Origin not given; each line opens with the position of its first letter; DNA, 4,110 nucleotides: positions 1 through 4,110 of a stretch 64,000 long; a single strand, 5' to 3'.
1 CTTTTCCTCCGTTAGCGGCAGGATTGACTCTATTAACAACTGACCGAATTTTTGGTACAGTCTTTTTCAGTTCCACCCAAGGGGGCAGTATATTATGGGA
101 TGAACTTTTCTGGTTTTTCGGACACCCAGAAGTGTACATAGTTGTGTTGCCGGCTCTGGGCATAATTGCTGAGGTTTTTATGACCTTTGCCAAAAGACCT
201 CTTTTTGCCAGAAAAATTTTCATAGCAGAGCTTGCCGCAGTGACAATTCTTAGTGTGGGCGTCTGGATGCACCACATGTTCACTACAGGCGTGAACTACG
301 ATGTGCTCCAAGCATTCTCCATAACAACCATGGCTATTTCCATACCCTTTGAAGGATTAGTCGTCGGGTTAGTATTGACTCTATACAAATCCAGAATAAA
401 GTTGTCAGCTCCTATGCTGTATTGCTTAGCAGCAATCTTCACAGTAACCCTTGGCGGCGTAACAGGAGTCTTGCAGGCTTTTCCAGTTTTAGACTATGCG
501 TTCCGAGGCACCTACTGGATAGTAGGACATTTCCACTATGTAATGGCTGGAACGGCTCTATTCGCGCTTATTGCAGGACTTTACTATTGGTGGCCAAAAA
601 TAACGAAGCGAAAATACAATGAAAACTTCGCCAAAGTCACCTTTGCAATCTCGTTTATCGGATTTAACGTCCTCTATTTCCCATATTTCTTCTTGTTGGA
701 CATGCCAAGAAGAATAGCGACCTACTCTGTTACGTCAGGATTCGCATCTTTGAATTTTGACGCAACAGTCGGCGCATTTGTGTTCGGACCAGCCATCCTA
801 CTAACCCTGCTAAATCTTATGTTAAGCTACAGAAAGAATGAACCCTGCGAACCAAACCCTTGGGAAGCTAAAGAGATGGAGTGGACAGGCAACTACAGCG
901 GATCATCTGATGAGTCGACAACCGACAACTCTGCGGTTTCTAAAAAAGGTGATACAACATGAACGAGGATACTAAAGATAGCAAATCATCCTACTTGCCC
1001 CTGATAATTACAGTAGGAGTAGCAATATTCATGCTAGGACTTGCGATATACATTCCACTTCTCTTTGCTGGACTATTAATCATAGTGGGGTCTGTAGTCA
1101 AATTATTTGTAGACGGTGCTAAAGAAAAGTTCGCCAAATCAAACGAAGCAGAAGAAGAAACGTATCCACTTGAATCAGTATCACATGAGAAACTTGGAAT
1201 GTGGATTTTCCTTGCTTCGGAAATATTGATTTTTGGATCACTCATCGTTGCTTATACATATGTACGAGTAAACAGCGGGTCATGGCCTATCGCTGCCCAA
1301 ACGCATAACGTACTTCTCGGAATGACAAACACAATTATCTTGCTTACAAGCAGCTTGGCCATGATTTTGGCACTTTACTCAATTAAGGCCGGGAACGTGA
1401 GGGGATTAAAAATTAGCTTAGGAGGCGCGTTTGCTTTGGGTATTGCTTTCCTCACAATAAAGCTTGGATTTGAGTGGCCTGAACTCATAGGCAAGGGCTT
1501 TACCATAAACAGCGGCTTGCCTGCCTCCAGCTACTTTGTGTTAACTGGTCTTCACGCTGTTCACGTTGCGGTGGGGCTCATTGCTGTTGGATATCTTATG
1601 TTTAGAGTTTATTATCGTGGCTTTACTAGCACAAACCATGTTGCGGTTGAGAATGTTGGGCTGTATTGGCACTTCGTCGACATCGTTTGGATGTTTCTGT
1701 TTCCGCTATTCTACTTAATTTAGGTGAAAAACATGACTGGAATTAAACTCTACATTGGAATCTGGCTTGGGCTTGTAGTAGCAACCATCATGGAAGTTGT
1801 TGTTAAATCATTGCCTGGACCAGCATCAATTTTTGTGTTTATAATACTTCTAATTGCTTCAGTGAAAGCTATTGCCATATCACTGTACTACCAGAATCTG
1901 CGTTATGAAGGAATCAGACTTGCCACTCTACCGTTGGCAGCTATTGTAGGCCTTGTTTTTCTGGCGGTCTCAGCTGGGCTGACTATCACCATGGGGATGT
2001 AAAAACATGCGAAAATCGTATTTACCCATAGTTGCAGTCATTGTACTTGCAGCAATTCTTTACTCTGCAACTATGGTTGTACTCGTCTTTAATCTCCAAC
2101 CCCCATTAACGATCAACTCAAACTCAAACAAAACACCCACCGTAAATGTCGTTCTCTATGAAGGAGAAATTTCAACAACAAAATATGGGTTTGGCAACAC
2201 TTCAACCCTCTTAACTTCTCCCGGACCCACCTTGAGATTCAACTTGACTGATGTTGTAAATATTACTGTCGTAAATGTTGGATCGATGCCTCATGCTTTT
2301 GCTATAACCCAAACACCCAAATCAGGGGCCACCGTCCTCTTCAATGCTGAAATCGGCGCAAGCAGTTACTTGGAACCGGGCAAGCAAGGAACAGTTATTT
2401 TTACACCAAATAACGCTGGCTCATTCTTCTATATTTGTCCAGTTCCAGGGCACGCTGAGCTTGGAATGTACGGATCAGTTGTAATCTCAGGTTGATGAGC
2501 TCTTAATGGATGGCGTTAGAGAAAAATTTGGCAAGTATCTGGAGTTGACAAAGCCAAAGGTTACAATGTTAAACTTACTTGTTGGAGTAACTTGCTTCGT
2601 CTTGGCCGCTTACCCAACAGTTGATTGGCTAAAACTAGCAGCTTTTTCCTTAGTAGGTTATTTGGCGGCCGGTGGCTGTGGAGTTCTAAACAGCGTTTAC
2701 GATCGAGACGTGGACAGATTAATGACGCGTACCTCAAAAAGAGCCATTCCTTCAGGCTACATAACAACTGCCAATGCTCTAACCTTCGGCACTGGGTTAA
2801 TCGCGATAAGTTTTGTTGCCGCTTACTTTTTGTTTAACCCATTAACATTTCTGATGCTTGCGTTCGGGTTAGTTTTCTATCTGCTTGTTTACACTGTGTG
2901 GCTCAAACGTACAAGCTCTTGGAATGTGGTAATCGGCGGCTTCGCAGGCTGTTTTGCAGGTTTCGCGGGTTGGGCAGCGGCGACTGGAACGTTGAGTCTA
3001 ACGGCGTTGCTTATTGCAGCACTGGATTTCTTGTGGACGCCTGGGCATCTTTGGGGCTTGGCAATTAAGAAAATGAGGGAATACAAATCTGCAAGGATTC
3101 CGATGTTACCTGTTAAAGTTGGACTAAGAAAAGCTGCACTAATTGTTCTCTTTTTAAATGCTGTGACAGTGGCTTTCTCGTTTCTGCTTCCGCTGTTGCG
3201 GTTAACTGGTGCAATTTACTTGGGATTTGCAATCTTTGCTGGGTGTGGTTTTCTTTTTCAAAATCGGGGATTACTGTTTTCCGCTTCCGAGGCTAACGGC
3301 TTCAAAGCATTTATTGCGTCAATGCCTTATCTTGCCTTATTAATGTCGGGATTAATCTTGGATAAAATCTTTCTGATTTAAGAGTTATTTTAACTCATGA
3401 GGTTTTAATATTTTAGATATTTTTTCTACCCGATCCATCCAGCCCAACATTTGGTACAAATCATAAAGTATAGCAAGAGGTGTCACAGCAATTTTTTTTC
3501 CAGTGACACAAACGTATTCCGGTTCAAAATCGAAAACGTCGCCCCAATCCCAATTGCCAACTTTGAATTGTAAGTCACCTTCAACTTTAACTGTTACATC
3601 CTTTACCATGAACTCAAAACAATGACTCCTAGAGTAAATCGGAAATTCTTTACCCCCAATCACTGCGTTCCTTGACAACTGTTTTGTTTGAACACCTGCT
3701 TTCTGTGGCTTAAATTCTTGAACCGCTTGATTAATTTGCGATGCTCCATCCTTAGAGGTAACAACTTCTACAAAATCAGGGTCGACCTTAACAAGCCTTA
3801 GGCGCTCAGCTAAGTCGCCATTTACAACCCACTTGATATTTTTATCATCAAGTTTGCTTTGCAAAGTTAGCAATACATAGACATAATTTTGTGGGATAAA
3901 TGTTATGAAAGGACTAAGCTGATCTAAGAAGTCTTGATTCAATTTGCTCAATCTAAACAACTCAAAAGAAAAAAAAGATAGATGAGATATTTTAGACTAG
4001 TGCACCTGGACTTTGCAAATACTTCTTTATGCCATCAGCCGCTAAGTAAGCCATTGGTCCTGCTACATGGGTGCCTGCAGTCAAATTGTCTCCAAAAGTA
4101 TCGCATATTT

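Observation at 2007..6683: Candidate cytochrome-c-free electron wire: TAT-exported GMC dehydrogenase -> anchored blue-copper protein -> oxidase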

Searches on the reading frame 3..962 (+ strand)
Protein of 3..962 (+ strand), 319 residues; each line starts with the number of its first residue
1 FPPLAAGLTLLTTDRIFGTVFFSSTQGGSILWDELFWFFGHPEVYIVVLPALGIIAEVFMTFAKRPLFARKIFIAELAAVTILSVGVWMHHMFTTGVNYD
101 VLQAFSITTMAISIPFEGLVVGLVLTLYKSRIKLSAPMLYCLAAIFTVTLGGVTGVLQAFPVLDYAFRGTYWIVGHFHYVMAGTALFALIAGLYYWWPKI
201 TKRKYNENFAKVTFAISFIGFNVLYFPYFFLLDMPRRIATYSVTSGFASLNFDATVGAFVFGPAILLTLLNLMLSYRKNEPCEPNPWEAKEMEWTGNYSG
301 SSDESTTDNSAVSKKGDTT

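Call 4: search_protein_families(library=pfam, proteins=[window:3-962:+], max_evalue=0.01)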
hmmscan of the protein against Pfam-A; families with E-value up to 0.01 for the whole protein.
window:3-962:+ (319 aa): 1 family
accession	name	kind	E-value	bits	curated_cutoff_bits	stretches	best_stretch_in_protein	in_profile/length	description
PF00115.25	COX1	-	3.9e-77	260.4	34.8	1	1-260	174-436/436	Cytochrome C and Quinol oxidase polypeptide I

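Call 5: search_protein_families(library=ncbifam, proteins=[window:3-962:+], max_evalue=0.01)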
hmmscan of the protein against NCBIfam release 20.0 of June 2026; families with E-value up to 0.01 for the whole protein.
window:3-962:+ (319 aa): 7 families
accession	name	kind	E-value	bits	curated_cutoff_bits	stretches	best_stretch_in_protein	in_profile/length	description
TIGR02891.1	CtaD_CoxA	equivalog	3.1e-100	336.2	670.75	1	1-299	193-492/504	cytochrome c oxidase subunit I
TIGR02882.1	QoxB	equivalog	1.6e-82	278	1015.5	1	1-297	236-536/643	cytochrome aa3 quinol oxidase subunit I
NF050116.1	cyt_aa3_Actin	exception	1.3e-80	271.7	880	1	1-296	195-492/522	aa3-type cytochrome oxidase subunit I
TIGR02843.1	CyoB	equivalog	2.3e-70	237.8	1020.35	1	1-296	242-542/646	cytochrome o ubiquinol oxidase subunit I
NF011592.0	PRK15017.1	equivalog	5.8e-57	193.9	1271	1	1-296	243-543/663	cytochrome o ubiquinol oxidase subunit I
NF041075.1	quin_ox_SoxB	equivalog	1.5e-16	60.5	700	1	18-181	189-354/468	proton pump complex quinol oxidase subunit SoxB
TIGR00780.1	ccoN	equivalog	6.1e-08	32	583.15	1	36-230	201-399/474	cytochrome-c oxidase, cbb3-type subunit I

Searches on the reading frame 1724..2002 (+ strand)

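Call 4: search_protein_families(library=pfam, proteins=[window:1724-2002:+], max_evalue=0.01)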
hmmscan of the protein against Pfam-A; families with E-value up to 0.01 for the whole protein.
window:1724-2002:+ (92 aa): 1 family
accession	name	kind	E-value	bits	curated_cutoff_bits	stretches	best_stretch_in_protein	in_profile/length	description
PF03626.19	COX4_pro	-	4.3e-09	37.1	28.9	1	12-81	2-68/72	Prokaryotic Cytochrome C oxidase subunit IV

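Call 5: search_protein_families(library=ncbifam, proteins=[window:1724-2002:+], max_evalue=0.01)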
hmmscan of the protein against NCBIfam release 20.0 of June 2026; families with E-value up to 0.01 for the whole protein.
window:1724-2002:+ (92 aa): 2 families
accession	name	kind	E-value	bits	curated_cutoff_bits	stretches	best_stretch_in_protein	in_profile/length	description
TIGR02229.1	caa3_sub_IV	subfamily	4.2e-05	24.2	37.25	1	7-88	7-86/92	caa(3)-type oxidase, subunit IV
NF009511.0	PRK12871.1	equivalog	0.00093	18.6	281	1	12-78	99-157/297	prenyltransferase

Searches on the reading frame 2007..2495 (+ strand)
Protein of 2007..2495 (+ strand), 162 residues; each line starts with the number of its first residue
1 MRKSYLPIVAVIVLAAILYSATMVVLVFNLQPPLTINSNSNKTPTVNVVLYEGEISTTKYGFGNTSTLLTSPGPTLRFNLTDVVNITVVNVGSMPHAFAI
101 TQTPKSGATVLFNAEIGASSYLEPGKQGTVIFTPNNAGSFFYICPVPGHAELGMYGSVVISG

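Call 4: search_protein_families(library=pfam, proteins=[window:2007-2495:+], max_evalue=0.01)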
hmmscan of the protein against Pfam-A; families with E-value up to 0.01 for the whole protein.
window:2007-2495:+ (162 aa): 4 families
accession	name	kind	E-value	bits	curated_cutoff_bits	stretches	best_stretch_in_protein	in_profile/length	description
PF06525.17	SoxE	-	1.3e-05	25.2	21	1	87-161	65-139/149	Sulfocyanin (SoxE) domain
PF07731.20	Cu-oxidase_2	-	1.4e-05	25.3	20.4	1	64-160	24-133/137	Multicopper oxidase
PF00127.26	Copper-bind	-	3.7e-05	24.5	21.2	1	85-160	26-98/99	Copper binding proteins, plastocyanin/azurin family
PF07732.21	Cu-oxidase_3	-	6.6e-05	23.4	21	1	71-161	24-115/119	Multicopper oxidase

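Call 5: search_protein_families(library=ncbifam, proteins=[window:2007-2495:+], max_evalue=0.01)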
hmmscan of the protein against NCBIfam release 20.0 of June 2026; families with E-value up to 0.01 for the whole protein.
window:2007-2495:+ (162 aa): 5 families
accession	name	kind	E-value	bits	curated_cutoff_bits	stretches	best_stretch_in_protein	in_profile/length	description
TIGR03095.1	rusti_cyanin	equivalog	1.6e-09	38.1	146.7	1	71-160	49-147/148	rusticyanin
TIGR02376.1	Cu_nitrite_red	equivalog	3.1e-06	26.8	296.3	1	71-160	56-144/326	copper-containing nitrite reductase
NF051440.1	CuResCopIPSEAE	equivalog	1.2e-05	25.2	280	1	83-161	102-179/180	copper-resistant cuproprotein CopI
TIGR03094.1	sulfo_cyanin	equivalog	3.6e-05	23.3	168.4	1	81-161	92-185/195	sulfocyanin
NF047895.1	CuResCopI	equivalog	5.5e-05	23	200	1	80-158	88-174/176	copper-resistant cuproprotein CopI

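Call 60: search_solved_structures(query=window:2007-2495:+, max_evalue=1, show_alignments=2)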
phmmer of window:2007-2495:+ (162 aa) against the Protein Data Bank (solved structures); distinct sequences matched with E-value up to 1: 163 (the best 60 are shown).
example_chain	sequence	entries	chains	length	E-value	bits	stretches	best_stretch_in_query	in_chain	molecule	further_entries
1a8z_A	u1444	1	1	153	6.4e-09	38.9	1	72-160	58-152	RUSTICYANIN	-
1rcy_A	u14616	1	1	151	2e-08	37.3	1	71-160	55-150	RUSTICYANIN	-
1a3z_A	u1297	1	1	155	2.1e-08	37.2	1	72-160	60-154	RUSTICYANIN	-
1cur_A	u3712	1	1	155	2.3e-08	37.1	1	71-160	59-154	CU(I) RUSTICYANIN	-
1gy1_A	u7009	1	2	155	4.6e-08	36.1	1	71-160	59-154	RUSTICYANIN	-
2cak_A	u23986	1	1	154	5.4e-08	35.9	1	73-160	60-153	RUSTICYANIN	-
1gy2_A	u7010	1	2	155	7.4e-08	35.4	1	71-160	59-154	RUSTICYANIN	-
1e30_A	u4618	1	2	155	1.3e-07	34.6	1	71-160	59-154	RUSTICYANIN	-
6tfd_A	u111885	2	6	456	3.6e-07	33.2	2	70-160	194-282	Copper-containing nitrite reductase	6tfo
2cal_A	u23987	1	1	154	5.9e-07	32.5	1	71-160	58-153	RUSTICYANIN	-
9cck_A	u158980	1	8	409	1.7e-05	27.7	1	70-160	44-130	Copper-containing nitrite reductase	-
1wae_A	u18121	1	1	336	3.8e-05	26.6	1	70-160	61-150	DISSIMILATORY COPPER-CONTAINING NITRITE REDUCTASE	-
9cck_C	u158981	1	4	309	5.3e-05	26.1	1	70-160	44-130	Copper-containing nitrite reductase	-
2dv6_A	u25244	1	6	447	5.6e-05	26.1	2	119-159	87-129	Nitrite reductase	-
2xxg_A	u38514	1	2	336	0.0001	25.2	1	70-160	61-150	DISSIMILATORY COPPER-CONTAINING NITRITE REDUCTASE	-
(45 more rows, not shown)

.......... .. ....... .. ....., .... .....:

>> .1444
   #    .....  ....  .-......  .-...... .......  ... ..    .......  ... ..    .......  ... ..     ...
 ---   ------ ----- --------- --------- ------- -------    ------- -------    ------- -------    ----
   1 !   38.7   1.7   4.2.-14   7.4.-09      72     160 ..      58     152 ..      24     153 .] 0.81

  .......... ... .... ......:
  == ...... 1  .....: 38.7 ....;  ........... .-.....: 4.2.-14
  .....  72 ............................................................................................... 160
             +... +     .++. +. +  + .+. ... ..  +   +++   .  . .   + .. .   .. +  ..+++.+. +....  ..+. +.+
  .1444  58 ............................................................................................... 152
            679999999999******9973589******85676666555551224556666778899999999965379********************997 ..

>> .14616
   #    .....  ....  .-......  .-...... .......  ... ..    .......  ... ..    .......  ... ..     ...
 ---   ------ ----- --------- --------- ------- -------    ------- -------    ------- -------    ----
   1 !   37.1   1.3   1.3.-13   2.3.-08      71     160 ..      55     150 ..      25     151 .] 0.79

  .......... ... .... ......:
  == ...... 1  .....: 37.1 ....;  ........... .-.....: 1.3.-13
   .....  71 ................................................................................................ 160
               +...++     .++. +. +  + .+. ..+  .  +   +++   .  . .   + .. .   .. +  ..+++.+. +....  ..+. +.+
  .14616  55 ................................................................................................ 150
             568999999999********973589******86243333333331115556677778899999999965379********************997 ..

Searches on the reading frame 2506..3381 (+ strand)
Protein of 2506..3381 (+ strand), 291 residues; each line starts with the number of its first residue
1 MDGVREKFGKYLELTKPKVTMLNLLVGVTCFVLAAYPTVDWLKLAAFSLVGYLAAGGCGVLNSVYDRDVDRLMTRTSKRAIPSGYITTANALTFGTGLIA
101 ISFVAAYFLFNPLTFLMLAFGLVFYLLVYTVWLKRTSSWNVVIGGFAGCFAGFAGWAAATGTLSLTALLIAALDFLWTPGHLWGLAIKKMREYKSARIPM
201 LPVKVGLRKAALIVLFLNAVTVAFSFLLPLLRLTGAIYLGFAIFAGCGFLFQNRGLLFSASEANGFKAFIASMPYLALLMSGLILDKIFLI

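Call 4: search_protein_families(library=pfam, proteins=[window:2506-3381:+], max_evalue=0.01)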
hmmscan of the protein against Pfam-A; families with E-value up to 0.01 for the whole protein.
window:2506-3381:+ (291 aa): 1 family
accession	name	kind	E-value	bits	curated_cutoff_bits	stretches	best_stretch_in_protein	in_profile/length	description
PF01040.23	UbiA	-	1.9e-51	175.2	34.2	1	26-269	4-244/250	UbiA prenyltransferase family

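Call 5: search_protein_families(library=ncbifam, proteins=[window:2506-3381:+], max_evalue=0.01)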
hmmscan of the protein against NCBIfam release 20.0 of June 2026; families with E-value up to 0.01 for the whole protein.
window:2506-3381:+ (291 aa): 27 families (the best 25 are shown)
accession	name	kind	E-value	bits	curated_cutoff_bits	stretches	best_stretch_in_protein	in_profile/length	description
TIGR01473.1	cyoE_ctaB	equivalog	5.5e-76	256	210.3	1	10-287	2-281/281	heme o synthase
NF003349.0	PRK04375.1-2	equivalog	2.7e-73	246.9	246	1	4-289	21-312/318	heme o synthase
NF003348.0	PRK04375.1-1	equivalog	6.2e-49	167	285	1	8-286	3-282/292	heme o synthase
NF009524.0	PRK12886.1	equivalog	9.8e-21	74.3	387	1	6-289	6-286/291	prenyltransferase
TIGR01475.1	ubiA_other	subfamily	4.5e-19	69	180.8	1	7-281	1-273/282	UbiA-like polyprenyltransferase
NF009521.0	PRK12882.1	equivalog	5.2e-19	68.5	296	1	8-273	5-266/280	geranylgeranylglycerol-phosphate geranylgeranyltransferase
NF009523.0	PRK12884.1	equivalog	1.2e-17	64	269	1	9-265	5-255/279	prenyltransferase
TIGR01474.1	ubiA_proteo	equivalog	3.9e-16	59.4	275.45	1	14-286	10-280/282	4-hydroxybenzoate octaprenyltransferase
NF009515.0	PRK12874.1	equivalog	1.3e-14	54.3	392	1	8-284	8-284/291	4-hydroxybenzoate polyprenyltransferase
NF041585.1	MqnP_Cj_Hp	exception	1.9e-14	53.8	375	1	60-284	58-277/281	menaquinone biosynthesis prenyltransferase MqnP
NF005742.0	PRK07566.1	equivalog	3.6e-14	52.6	313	1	10-229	30-256/315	chlorophyll synthase ChlG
NF041586.1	MqnP_DT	exception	2.4e-13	50.4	430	1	11-253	3-242/277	menaquinone biosynthesis prenyltransferase MqnP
NF009526.0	PRK12888.1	equivalog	2.7e-13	50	364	1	37-253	47-260/301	4-hydroxybenzoate octaprenyltransferase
TIGR01476.1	chlor_syn_BchG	subfamily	1.9e-11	44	212.3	1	12-279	4-274/283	(bacterio)chlorophyll synthase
NF035940.1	prenyl_rel_EboC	equivalog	2.7e-10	40.1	250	1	38-143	40-136/292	UbiA-like protein EboC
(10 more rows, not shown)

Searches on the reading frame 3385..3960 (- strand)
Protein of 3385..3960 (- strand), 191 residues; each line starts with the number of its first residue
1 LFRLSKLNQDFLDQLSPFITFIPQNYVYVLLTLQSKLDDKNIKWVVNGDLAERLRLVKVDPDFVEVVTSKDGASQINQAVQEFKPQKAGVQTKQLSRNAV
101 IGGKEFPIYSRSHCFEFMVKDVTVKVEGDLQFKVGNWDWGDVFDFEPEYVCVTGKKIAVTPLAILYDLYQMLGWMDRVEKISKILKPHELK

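Call 4: search_protein_families(library=pfam, proteins=[window:3385-3960:-], max_evalue=0.01)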
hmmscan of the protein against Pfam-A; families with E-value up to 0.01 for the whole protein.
window:3385-3960:- (191 aa): 0 families

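Call 5: search_protein_families(library=ncbifam, proteins=[window:3385-3960:-], max_evalue=0.01)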
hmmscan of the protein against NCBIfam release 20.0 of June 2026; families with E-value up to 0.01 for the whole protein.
window:3385-3960:- (191 aa): 0 families

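Call 43: predict_structure(alignment_id=A2)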
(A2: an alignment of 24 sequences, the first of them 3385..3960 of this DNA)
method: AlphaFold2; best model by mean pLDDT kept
length: 191 residues; sequences in the alignment: 24
mean_pLDDT: 91.0   pTM: 0.84
mean pLDDT of the five models: 91.0, 91.0, 90.8, 90.1, 90.0
residues with pLDDT >= 90: 160; 70-90: 9; 50-70: 13; < 50: 9
segments of 3 or more residues with pLDDT < 50: 1-6, 189-191
pLDDT, mean of each block of 10 residues (from residue 1): 51 69 95 94 96 95 98 98 98 97 97 98 98 97 95 95 96 95 74 38
secondary structure, 60 per line:
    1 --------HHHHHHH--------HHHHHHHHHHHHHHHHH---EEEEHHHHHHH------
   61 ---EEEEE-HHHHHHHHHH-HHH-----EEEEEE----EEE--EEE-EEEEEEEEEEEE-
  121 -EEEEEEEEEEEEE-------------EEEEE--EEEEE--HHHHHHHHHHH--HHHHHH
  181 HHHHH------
elements in order: H9-15 H24-40 E44-47 H48-54 E64-68 H70-79 E89-94 E99-101 E104-106 E108-119 E122-134 E148-152 E155-159 H162-172 H175-185

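Call 46: fold_search(model_id=the predicted structure, library=pdb)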
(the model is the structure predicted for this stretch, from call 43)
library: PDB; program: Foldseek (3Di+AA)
matches with E <= 10: 649; with E <= 0.001: 9
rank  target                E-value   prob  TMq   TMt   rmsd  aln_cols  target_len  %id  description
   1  2ewr                  9.1e-14  1.00  0.69  0.83   3.5       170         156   25  Crystal structure of a putative nucleotidyltransferase (tm1012) from Thermotoga maritima at 1.60 A resolution (released 2005-12-06)
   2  2fcl                  2.2e-13  1.00  0.69  0.83   3.6       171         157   24  Crystal structure of a putative nucleotidyltransferase (tm1012) from Thermotoga maritima at 1.35 A resolution (released 2006-03-14)
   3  4hx0                  1.2e-10  1.00  0.63  0.74   6.7       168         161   25  Crystal structure of a putative nucleotidyltransferase (TM1012) from Thermotoga maritima at 1.87 A resolution (released 2013-09-11)
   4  5cfu                  2.0e-05  1.00  0.49  0.53   8.9       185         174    9  Crystal Structure of ANT(2")-Ia in complex with adenylyl-2"-tobramycin (released 2016-07-20)
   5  4xje                  2.1e-05  1.00  0.50  0.53   8.2       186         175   10  CRYSTAL STRUCTURE OF ANT(2") IN COMPLEX WITH AMP AND TOBRAMYCIN (released 2016-01-20)
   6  5cfs                  2.8e-05  1.00  0.49  0.52   8.8       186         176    8  Crystal Structure of ANT(2")-Ia in complex with AMPCPP and tobramycin (released 2016-03-16)
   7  4wqk                  4.0e-05  1.00  0.49  0.52   8.3       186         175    9  Crystal structure of aminoglycoside nucleotidylyltransferase ANT(2")-Ia, apo form (released 2014-11-12)
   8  5kqj_MODEL_1_A        1.1e-04  1.00  0.47  0.48   8.6       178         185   10  Solution Structure of Antibiotic-Resistance Factor ANT(2'')-Ia Reveals Substrate-Regulated Conformation Dynami (released 2017-07-12)
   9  4fo1_A                3.1e-04  1.00  0.44  0.52   6.9       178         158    7  Crystal structure of lincosamide antibiotic adenylyltransferase LnuA, apo (released 2012-07-04)
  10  8an5_B                2.0e-03  1.00  0.49  0.51   7.5       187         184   11  MenAT1 toxin-antitoxin complex (rv0078a-rv0078b) from Mycobacterium tuberculosis H37Rv (released 2023-08-02)
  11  8an4_A                2.0e-03  1.00  0.47  0.46   8.2       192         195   10  MenT1 toxin (rv0078a) from Mycobacterium tuberculosis H37Rv (released 2023-08-02)
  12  8an5_A                2.4e-03  1.00  0.46  0.45   8.4       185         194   12  MenAT1 toxin-antitoxin complex (rv0078a-rv0078b) from Mycobacterium tuberculosis H37Rv (released 2023-08-02)
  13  8an4_B                4.7e-03  1.00  0.46  0.46   7.9       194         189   11  MenT1 toxin (rv0078a) from Mycobacterium tuberculosis H37Rv (released 2023-08-02)
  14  4o8s                  4.7e-03  0.93  0.31  0.26   8.3       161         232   10  Crystal structure of JHP933 from Helicobacter pylori (released 2014-09-10)
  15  8rr5                  7.1e-03  1.00  0.49  0.52   7.6       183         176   10  MenT1 toxin (rv0078a) from Mycobacterium tuberculosis H37Rv, phosphorylated at T39 (released 2024-09-11)
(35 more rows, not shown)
